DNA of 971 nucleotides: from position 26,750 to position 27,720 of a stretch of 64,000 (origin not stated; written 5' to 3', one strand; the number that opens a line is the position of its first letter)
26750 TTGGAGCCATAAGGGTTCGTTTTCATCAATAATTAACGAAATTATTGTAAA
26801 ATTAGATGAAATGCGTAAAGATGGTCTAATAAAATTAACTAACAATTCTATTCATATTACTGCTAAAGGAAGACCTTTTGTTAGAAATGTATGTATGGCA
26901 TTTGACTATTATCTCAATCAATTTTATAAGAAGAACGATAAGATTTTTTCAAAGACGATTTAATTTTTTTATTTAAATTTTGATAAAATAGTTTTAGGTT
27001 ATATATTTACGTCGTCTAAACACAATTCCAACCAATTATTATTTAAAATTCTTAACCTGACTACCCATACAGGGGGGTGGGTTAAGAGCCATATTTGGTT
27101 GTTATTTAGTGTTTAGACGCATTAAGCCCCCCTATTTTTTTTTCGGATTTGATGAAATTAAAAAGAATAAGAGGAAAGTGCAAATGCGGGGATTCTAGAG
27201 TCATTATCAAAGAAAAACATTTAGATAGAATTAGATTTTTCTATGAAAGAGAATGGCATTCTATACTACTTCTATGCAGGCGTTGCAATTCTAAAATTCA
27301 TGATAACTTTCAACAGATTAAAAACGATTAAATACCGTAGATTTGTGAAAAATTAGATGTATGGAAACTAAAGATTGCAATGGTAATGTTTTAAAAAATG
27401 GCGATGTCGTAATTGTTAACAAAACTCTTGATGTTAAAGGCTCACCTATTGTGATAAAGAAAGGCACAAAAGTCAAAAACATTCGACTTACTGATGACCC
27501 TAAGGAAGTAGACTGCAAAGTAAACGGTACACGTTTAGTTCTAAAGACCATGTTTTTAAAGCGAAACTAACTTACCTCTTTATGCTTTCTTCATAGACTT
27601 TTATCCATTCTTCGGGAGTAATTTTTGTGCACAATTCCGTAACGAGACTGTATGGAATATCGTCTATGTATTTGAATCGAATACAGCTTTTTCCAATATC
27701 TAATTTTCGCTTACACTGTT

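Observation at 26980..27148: Promoter-to-U-tract structured RNA (~130 nt) between hemN and a small-ORF/phnA-like pair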

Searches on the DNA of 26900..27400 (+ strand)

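Call 6: search_rna_families(source=window, start=26900, end=27400, threshold=evalue, max_evalue=10, show_alignments=3)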
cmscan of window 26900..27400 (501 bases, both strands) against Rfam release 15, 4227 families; matches with E-value up to 10: 4.
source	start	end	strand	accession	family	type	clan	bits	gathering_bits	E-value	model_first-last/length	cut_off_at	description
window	27128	27174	+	RF01087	PK-repZ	Cis-reg;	-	19.7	44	0.051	11-57/150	no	Pseudoknot of the regulatory region of the repZ gene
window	27269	27297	+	RF01353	CRISPR-DR44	Gene; CRISPR;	-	19.2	35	2.3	1-28/28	no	CRISPR RNA direct repeat element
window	27351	27369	+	RF01833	astro_FSE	Cis-reg; frameshift_element;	-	13.5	70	0.89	1-55/55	no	ribosomal frameshift site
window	27160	27218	+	RF02842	RefA1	Gene; sRNA;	-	11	94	9.9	1-222/222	no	Enterococcus sRNA A1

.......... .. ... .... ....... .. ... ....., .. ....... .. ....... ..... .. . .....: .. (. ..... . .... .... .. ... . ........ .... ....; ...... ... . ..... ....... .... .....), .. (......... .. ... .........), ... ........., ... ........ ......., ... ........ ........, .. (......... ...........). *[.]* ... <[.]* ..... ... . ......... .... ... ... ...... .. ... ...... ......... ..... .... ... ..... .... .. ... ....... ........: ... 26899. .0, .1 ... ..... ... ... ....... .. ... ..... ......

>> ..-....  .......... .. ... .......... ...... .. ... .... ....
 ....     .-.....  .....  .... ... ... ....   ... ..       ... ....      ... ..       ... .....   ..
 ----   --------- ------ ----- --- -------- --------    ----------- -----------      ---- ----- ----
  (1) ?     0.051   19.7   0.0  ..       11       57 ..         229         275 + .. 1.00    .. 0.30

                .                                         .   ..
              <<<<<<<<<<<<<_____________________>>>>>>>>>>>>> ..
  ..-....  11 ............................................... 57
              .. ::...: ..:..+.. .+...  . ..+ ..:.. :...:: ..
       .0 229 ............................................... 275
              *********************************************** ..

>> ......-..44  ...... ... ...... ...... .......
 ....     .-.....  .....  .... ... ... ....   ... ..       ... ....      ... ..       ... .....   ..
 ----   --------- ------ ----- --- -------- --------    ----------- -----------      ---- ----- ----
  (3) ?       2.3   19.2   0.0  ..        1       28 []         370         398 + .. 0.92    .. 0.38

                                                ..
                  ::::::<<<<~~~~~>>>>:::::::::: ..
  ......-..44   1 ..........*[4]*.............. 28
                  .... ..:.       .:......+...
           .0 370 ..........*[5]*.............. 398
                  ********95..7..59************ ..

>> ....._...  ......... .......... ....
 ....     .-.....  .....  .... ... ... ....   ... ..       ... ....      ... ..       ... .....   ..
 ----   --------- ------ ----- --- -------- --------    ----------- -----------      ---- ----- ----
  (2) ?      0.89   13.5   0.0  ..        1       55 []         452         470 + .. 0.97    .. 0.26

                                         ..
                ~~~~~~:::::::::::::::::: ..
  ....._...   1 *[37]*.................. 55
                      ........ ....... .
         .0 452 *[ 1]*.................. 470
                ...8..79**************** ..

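Call 89: search_dna_similar(query=window:27010-27335:+, collection=phages, mode=distant, max_evalue=0.01, max_rows=5)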
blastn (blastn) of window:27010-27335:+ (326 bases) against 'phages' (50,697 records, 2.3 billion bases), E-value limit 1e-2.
No match.

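Call 90: search_dna_similar(query=window:27010-27335:+, collection=plasmids, mode=distant, max_evalue=0.01, max_rows=5)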
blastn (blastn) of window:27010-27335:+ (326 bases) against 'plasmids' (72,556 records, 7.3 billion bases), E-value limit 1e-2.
No match.

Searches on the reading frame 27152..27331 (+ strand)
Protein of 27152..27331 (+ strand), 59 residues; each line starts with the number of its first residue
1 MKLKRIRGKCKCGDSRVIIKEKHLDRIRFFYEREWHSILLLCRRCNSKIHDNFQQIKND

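Call 9: search_protein_families(library=pfam, proteins=[window:27152-27331:+], max_evalue=0.1)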
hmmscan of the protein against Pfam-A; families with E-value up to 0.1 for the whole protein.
window:27152-27331:+ (59 aa): 4 families
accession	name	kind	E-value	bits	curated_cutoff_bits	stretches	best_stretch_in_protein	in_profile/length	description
PF23382.1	DUF7097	-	0.0056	17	27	1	33-59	118-145/175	Family of unknown function (DUF7097)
PF14279.12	HNH_5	-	0.017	15.5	27.5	1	34-54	28-48/56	HNH endonuclease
PF02207.25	zf-UBR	-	0.04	14.4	25.2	0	4-21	46-63/69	Putative zinc finger in N-recognin (UBR box)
PF05207.18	Zn_ribbon_CSL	-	0.07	13.3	29.2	1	9-47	20-48/55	CSL zinc finger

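Call 21: find_related_loci(query=window:27152-27331:+, collection=genome_contigs, flank=1500)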
Query window:27152-27331:+ (59 aa) in genome_contigs; peptide patterns used: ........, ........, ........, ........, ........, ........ (x = any residue, [..] = any of these).
416 stretches matched a pattern, but none encodes a relative of the query by tblastn (E <= 1e-3).

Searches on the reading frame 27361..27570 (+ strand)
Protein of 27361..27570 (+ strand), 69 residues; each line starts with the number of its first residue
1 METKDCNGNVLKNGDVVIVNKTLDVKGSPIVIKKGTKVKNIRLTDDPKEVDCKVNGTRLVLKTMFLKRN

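Call 9: search_protein_families(library=pfam, proteins=[window:27361-27570:+], max_evalue=0.1)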
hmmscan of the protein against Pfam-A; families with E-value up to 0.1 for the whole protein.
window:27361-27570:+ (69 aa): 2 families
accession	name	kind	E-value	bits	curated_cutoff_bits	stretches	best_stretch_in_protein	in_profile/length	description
PF03831.20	YjdM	-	4.9e-26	90.8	23.2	1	4-68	2-68/69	PhnA domain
PF18612.7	Bac_A_amyl_C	-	0.046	13.9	25.9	1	9-32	46-69/69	Bacterial Alpha amylase C-terminal domain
